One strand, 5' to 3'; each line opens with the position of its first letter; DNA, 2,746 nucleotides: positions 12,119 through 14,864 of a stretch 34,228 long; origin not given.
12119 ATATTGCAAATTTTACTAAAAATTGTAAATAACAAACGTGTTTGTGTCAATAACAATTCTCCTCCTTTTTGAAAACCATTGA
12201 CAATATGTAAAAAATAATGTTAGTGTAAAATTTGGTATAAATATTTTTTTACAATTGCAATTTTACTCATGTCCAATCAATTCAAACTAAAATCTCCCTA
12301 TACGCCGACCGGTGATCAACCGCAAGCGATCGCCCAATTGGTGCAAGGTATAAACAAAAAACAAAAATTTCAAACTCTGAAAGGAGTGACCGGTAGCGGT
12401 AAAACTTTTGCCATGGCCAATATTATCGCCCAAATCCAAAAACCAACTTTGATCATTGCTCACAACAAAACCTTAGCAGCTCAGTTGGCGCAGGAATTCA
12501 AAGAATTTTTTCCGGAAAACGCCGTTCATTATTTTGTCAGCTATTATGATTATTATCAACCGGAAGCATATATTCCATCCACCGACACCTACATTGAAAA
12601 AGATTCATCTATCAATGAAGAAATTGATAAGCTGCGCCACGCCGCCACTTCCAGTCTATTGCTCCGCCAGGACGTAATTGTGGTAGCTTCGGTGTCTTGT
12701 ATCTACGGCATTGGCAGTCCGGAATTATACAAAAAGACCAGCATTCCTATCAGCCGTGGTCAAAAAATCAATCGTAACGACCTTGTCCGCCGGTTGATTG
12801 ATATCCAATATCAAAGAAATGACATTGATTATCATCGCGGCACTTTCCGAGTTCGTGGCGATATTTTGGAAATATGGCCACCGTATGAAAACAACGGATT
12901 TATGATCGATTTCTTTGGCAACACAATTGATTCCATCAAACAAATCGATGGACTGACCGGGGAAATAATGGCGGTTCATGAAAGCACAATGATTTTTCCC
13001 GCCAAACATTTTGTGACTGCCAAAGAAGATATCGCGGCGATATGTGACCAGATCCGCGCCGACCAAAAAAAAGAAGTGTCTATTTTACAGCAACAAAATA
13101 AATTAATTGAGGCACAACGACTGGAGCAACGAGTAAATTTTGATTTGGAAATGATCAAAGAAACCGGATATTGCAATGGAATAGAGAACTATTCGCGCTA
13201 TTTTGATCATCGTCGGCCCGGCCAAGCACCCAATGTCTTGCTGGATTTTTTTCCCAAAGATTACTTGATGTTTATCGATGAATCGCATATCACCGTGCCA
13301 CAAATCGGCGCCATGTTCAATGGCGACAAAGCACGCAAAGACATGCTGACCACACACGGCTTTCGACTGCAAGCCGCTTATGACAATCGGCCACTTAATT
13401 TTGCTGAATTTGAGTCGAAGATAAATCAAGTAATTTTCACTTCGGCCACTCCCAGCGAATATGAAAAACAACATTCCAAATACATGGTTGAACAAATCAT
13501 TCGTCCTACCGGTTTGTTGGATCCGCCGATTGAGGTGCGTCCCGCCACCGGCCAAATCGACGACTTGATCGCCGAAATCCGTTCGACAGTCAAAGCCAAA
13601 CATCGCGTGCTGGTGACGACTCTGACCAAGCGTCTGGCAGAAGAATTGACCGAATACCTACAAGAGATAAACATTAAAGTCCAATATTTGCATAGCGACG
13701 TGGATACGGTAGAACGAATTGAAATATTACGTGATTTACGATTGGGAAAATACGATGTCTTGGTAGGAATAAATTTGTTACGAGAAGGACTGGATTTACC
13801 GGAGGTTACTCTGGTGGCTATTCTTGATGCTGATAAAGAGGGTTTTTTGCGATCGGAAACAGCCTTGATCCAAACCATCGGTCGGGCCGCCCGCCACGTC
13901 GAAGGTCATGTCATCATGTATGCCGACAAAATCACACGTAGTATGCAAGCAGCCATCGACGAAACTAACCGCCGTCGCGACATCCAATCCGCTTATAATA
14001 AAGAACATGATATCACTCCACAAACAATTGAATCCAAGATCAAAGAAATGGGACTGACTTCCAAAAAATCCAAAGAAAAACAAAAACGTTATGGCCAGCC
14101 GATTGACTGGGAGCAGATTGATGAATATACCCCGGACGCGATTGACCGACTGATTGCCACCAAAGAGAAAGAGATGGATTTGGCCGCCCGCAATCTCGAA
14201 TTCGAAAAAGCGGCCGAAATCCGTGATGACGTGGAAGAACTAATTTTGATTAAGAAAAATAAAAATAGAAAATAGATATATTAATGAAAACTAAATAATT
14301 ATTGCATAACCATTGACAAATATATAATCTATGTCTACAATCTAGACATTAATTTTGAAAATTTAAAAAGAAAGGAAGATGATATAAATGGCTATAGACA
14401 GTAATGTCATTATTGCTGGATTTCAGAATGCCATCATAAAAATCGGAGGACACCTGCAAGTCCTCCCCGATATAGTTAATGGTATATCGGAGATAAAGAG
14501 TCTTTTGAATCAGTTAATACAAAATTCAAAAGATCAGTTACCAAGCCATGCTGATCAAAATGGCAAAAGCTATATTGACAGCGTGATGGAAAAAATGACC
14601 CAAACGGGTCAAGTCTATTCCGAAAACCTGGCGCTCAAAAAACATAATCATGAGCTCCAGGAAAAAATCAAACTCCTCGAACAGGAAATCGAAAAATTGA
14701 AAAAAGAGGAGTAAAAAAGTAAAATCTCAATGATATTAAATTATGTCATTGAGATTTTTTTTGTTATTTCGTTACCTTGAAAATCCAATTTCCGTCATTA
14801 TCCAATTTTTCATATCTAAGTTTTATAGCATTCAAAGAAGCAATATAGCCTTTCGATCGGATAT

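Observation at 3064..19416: Pair of giant paralogous cytoplasmic-looking proteins flanking uvrB, with no family I can name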

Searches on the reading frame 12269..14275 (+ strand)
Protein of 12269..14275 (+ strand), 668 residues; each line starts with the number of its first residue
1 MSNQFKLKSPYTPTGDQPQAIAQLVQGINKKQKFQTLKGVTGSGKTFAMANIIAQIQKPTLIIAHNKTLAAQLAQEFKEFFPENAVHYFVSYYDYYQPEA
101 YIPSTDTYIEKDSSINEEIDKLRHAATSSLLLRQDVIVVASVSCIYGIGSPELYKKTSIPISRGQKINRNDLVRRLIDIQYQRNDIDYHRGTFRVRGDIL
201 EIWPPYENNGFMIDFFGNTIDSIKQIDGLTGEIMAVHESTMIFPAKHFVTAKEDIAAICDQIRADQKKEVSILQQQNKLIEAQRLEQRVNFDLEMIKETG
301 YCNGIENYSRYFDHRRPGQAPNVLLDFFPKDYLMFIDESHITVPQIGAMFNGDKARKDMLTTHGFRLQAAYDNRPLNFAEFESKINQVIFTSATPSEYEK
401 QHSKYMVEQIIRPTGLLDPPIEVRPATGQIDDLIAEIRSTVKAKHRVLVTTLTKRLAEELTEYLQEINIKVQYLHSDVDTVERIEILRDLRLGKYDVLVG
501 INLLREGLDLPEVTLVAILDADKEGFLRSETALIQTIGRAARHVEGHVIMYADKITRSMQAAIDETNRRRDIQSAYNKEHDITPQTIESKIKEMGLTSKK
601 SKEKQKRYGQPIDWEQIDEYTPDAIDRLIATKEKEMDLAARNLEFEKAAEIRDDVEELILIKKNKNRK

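Call 10: search_protein_families(library=ncbifam, proteins=[window:12269-14275:+], max_evalue=0.001)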
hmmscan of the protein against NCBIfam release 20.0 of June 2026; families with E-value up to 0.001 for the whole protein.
window:12269-14275:+ (668 aa): 33 families (the best 25 are shown)
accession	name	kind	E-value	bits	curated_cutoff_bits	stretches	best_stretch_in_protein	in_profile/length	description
NF003673.1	PRK05298.1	equivalog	0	1037.6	743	1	4-658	1-650/653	excinuclease ABC subunit UvrB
TIGR00631.1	uvrb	equivalog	0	1014.9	750.1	1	4-658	1-657/658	excinuclease ABC subunit UvrB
TIGR00580.2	mfd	equivalog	2.3e-20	72.6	800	2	176-466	1-249/907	transcription-repair coupling factor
NF007966.0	PRK10689.1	equivalog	2.4e-16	58.7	1329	1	32-265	14-234/1148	transcription-repair coupling factor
NF004066.1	PRK05580.1-3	equivalog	3.5e-16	58.7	813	2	453-551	549-655/788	primosomal protein N'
TIGR00595.1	priA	equivalog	1.5e-14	53.4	230.35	1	441-555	262-384/509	replication restart helicase PriA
NF004068.0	PRK05580.1-5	equivalog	2.5e-12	45.7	1249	1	451-582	554-689/795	primosomal protein N'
NF004070.0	PRK05580.2-2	equivalog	5.1e-12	44.8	921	1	454-563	495-612/729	primosomal protein N'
TIGR00643.1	recG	equivalog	7.7e-12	44.7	659.4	2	454-543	470-553/629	ATP-dependent DNA helicase RecG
NF004067.0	PRK05580.1-4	equivalog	1.9e-11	43.1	763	1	453-550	496-601/737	primosomal protein N'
NF010337.0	PRK13766.1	equivalog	1.3e-10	40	610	1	425-621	348-546/781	Hef nuclease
NF053631.1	RNA_helic_CshA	equivalog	3.5e-10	39.3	646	1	442-604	235-393/434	degradosome RNA helicase CshA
NF053636.1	DDHlcsCsdAPsy1082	equivalog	5.5e-10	38.4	890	1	445-544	244-338/512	DEAD/DEAH box helicase CsdA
NF004069.0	PRK05580.2-1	equivalog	7.6e-10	37.8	767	1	453-552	389-495/612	primosomal protein N'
NF004072.0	PRK05580.2-4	equivalog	1.4e-09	36.8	1030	1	454-543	415-511/648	primosomal protein N'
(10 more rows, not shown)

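Call 51: find_related_loci(query=window:12269-14272:+, collection=genome_contigs, flank=10000)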
Query window:12269-14272:+ (668 aa) in genome_contigs; peptide patterns used: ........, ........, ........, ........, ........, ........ (x = any residue, [..] = any of these).
600 stretches matched a pattern (row limit reached: there are more); 459 encode a relative of the query (tblastn E <= 1e-3); the best 80 are kept; 80 distinct loci.
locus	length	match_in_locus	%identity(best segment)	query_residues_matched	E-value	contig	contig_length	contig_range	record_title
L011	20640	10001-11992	77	4-667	0e+0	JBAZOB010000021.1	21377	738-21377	MAG: Patescibacteria group bacterium isolate SO_2017_LW4_84 scaffold_4954_c1_LW137-91_2017, whole genome shotgun sequenc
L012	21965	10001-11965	61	1-658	0e+0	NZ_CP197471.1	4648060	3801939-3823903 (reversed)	Neobacillus sp. D3-1R chromosome, complete genome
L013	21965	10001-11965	61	1-658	0e+0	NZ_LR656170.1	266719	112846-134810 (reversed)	Bacillus marasmi strain Marseille-P3556, whole genome shotgun sequence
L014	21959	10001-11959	60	3-658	0e+0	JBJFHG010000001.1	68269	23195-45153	MAG: Bacillus sp. (in: firmicutes) isolate PUUB49_bin.015 NODE_105_length_68269_cov_25.651406, whole genome shotgun sequ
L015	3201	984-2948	59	1-658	0e+0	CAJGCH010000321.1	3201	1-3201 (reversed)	MAG: uncultured Bacillaceae bacterium isolate MAG10 genome assembly, contig: k141_5144226_length_3201_cov_11.3918, whole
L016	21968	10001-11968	61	1-658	0e+0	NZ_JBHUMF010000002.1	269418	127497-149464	Bacillus seohaeanensis strain KCTC 3913 platanus_K_21_77_2, whole genome shotgun sequence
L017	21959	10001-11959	61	4-663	0e+0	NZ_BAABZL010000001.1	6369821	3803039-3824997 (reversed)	Enterocloster aldenensis strain k25-0101-E9 sequence1, whole genome shotgun sequence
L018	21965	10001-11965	60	1-658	0e+0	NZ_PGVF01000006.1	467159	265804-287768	Bacillus sp. M6-12 contig_6, whole genome shotgun sequence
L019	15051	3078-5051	61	4-667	0e+0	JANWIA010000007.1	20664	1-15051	MAG: Candidatus Doudnabacteria bacterium isolate CRAIB_MAG29 c_000000031086, whole genome shotgun sequence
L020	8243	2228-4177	60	5-658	0e+0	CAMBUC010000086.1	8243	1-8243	MAG: uncultured bacterium isolate SRR15732364_bin.27_metaWRAP_v1.3_MAG genome assembly, contig: ERZ9426311.3319, whole g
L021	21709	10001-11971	60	1-657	0e+0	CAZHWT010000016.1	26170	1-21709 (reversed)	MAG TPA_asm: uncultured Candidatus Saccharibacteria bacterium isolate SRP263527_co1_153 genome assembly, contig: NODE_14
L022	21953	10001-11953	60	5-658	0e+0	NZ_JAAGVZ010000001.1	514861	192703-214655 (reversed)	Peribacillus alkalitolerans strain KCTC 33631 NODE_1_length_514861_cov_201.480300, whole genome shotgun sequence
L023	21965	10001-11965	60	1-658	0e+0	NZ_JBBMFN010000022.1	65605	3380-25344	Niallia hominis strain CLA-SR-H024 CLA-SR-H024_contig_22_length_65605, whole genome shotgun sequence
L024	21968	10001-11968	59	1-658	0e+0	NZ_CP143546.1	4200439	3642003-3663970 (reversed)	Bacillus sp. SCS-153A chromosome, complete genome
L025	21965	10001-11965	59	1-658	0e+0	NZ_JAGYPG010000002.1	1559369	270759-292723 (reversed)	Lederbergia citri strain FJAT-49780 Scaffold2, whole genome shotgun sequence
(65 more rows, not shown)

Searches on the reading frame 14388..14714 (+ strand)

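Call 11: search_protein_families(library=pfam, proteins=[window:14388-14714:+], max_evalue=0.001)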
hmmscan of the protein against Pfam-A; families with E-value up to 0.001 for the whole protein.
window:14388-14714:+ (108 aa): 1 family
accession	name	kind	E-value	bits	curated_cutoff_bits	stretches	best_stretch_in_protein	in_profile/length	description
PF15397.11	DUF4618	-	8.2e-05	22.6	34.9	1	32-107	146-222/258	Domain of unknown function (DUF4618)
